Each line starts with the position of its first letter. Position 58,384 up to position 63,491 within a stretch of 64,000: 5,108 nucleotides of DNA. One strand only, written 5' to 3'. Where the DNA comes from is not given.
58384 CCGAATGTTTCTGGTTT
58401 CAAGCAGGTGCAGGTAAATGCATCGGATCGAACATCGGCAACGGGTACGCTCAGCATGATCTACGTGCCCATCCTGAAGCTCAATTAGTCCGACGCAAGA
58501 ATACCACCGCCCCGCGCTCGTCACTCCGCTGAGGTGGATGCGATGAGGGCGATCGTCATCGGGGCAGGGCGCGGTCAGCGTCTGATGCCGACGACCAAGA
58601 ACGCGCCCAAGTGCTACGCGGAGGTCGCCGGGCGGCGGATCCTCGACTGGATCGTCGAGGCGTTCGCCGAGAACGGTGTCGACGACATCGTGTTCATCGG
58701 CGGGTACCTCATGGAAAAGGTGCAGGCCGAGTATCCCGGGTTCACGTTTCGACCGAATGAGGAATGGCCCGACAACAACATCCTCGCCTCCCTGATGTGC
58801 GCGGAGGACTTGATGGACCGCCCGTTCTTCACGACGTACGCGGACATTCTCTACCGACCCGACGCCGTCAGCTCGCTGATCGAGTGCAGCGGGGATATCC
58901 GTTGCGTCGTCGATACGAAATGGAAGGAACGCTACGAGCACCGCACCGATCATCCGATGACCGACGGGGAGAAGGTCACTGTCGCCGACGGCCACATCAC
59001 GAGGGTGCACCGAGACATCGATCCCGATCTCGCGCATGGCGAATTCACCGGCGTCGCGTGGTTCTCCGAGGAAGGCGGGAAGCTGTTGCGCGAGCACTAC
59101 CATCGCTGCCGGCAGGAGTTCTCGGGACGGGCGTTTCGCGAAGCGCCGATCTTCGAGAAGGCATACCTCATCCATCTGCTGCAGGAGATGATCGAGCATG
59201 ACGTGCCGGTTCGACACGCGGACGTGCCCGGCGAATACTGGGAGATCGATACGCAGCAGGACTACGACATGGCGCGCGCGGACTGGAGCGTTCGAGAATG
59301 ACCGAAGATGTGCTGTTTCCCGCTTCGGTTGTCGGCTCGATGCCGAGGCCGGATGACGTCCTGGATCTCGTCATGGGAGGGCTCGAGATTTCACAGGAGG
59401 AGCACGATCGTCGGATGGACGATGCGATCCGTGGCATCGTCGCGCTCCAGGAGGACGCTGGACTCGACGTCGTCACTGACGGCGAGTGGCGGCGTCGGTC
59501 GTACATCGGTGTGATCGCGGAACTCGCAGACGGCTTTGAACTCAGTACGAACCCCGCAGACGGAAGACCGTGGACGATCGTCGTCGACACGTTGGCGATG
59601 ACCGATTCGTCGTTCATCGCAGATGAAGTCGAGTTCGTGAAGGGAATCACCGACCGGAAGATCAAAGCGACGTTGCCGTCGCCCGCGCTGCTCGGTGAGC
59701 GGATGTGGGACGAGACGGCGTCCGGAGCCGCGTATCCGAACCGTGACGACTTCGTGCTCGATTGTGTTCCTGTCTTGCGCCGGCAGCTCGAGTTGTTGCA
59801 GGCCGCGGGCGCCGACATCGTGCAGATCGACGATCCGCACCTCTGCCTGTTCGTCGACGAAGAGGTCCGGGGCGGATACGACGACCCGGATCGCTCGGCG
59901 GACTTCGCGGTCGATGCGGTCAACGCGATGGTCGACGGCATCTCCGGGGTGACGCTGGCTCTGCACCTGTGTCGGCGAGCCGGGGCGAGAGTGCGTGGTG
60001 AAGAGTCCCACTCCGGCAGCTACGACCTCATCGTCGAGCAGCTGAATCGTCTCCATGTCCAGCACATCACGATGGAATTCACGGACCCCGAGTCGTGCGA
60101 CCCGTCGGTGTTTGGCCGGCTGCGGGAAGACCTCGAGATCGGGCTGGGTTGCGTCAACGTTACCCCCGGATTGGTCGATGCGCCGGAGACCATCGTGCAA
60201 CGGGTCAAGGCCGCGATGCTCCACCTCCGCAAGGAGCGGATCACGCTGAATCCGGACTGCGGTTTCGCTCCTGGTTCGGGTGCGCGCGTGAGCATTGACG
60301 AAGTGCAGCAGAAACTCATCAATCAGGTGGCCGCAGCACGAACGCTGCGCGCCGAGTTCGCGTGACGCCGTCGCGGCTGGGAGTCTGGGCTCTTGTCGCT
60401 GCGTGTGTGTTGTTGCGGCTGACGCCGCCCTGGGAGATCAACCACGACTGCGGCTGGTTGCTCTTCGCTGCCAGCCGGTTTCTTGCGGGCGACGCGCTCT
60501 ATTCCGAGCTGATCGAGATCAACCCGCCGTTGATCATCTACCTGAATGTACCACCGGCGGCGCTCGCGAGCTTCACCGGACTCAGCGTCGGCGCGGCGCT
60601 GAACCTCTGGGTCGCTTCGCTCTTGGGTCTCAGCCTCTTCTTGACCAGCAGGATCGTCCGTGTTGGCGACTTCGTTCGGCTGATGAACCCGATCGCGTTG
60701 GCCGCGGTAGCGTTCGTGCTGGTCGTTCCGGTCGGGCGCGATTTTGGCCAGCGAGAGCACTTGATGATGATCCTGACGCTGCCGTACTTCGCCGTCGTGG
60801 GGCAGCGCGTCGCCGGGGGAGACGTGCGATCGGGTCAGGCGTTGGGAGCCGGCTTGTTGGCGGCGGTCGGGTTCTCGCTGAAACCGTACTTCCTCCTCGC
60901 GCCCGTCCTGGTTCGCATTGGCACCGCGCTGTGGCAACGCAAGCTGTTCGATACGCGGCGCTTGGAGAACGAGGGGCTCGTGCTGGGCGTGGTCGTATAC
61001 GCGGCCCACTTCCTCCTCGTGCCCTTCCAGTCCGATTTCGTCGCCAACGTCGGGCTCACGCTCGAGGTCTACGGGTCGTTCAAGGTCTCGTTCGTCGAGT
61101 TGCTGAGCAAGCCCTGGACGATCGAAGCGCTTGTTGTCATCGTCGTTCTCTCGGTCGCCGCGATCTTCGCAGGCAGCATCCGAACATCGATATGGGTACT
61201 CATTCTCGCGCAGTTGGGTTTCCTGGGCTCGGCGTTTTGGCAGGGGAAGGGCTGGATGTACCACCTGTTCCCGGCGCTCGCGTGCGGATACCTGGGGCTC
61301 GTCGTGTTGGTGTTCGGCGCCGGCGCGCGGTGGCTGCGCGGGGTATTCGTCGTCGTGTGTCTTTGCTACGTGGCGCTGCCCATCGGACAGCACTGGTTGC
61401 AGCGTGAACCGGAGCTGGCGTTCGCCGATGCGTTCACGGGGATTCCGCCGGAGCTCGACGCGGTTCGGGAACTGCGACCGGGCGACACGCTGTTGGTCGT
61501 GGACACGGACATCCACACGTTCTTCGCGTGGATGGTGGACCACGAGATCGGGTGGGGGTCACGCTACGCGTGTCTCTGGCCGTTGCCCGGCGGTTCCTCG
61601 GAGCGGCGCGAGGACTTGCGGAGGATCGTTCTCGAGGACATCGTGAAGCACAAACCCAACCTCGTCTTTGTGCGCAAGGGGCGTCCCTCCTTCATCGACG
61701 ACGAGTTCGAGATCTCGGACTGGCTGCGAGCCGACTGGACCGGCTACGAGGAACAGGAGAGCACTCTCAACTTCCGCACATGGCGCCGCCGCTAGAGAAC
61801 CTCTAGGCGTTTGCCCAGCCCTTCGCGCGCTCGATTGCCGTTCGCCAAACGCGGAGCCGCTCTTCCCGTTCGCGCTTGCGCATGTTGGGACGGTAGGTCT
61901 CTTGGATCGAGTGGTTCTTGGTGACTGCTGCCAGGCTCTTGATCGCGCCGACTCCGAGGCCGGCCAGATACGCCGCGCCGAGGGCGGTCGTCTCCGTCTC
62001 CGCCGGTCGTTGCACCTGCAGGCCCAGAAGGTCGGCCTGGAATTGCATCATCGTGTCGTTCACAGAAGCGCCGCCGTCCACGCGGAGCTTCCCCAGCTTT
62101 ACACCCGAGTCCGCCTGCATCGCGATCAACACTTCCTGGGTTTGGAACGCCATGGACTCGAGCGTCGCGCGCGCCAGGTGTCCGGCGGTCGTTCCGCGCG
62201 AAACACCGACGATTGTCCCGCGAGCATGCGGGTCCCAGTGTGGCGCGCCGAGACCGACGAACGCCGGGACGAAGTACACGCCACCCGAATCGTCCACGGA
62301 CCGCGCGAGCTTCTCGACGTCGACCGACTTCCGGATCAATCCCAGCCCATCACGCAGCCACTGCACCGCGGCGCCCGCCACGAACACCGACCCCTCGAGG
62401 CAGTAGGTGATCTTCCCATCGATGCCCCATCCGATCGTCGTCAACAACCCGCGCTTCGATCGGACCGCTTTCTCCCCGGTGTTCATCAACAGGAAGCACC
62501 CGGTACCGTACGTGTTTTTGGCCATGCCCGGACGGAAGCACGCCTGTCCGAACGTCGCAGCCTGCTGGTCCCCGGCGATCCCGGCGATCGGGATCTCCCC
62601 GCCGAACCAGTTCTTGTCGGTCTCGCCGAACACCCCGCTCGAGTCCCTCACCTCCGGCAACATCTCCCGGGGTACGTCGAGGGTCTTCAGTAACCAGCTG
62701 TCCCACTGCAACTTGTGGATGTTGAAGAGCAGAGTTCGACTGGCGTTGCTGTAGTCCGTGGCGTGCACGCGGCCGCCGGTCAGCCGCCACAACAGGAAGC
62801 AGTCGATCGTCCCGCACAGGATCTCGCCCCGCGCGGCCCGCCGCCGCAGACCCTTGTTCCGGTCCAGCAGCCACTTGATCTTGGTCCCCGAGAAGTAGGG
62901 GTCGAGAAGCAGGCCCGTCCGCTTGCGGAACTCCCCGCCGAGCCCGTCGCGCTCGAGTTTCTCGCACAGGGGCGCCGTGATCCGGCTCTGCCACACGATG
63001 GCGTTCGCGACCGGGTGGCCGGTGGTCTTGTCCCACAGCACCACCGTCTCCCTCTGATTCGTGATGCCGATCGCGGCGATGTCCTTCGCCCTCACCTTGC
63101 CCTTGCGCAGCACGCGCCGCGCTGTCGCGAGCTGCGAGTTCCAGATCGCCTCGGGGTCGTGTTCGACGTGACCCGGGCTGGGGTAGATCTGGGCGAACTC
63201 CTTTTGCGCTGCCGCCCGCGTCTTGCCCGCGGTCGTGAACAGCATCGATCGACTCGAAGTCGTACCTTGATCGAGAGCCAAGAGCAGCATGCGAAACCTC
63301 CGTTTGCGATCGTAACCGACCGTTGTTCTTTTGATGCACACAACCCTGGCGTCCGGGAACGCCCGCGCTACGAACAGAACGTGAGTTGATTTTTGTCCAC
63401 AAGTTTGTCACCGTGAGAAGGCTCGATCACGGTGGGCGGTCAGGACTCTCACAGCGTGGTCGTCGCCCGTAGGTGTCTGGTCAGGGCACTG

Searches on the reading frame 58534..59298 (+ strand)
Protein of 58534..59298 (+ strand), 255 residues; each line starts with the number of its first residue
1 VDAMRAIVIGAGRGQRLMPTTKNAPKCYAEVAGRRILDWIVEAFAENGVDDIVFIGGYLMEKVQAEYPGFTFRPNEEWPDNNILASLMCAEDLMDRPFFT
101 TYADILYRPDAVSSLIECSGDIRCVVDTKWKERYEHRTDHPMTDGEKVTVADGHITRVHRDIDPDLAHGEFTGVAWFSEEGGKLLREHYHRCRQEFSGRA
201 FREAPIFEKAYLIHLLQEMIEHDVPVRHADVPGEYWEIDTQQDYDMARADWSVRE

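Call 42: search_protein_families(library=pfam, proteins=[window:58534-59298:+], max_evalue=0.00001)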
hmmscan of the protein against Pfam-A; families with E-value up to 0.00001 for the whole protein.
window:58534-59298:+ (255 aa): 1 family
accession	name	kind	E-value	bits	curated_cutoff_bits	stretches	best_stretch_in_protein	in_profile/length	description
PF12804.13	NTP_transf_3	-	2.8e-11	44.3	27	1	6-133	1-127/160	MobA-like NTP transferase domain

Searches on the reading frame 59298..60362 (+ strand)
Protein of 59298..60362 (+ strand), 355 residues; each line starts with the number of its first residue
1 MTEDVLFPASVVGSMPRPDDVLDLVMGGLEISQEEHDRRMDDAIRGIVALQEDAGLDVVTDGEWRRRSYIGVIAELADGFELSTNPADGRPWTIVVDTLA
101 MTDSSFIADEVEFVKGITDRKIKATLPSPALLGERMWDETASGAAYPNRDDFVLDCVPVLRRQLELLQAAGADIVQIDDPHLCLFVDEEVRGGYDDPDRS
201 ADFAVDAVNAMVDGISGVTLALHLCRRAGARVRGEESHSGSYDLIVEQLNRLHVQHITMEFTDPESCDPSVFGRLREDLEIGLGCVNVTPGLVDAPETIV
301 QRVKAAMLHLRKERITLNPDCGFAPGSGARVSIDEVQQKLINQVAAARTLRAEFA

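Call 42: search_protein_families(library=pfam, proteins=[window:59298-60362:+], max_evalue=0.00001)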
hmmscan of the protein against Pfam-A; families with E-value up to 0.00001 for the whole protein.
window:59298-60362:+ (355 aa): 1 family
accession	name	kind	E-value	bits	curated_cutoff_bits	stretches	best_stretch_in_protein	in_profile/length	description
PF01717.24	Meth_synt_2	-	9.3e-27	94.6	21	1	7-348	1-323/324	Cobalamin-independent synthase, Catalytic domain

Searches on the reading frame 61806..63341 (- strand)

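Call 42: search_protein_families(library=pfam, proteins=[window:61806-63341:-], max_evalue=0.00001)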
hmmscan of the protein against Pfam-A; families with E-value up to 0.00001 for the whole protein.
window:61806-63341:- (512 aa): 2 families
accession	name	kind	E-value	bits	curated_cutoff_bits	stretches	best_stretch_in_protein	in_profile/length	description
PF00370.27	FGGY_N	-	2.6e-71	240.5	28.8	1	20-265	2-245/245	FGGY family of carbohydrate kinases, N-terminal domain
PF02782.22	FGGY_C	-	5.8e-46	157.2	27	1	275-462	2-196/198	FGGY family of carbohydrate kinases, C-terminal domain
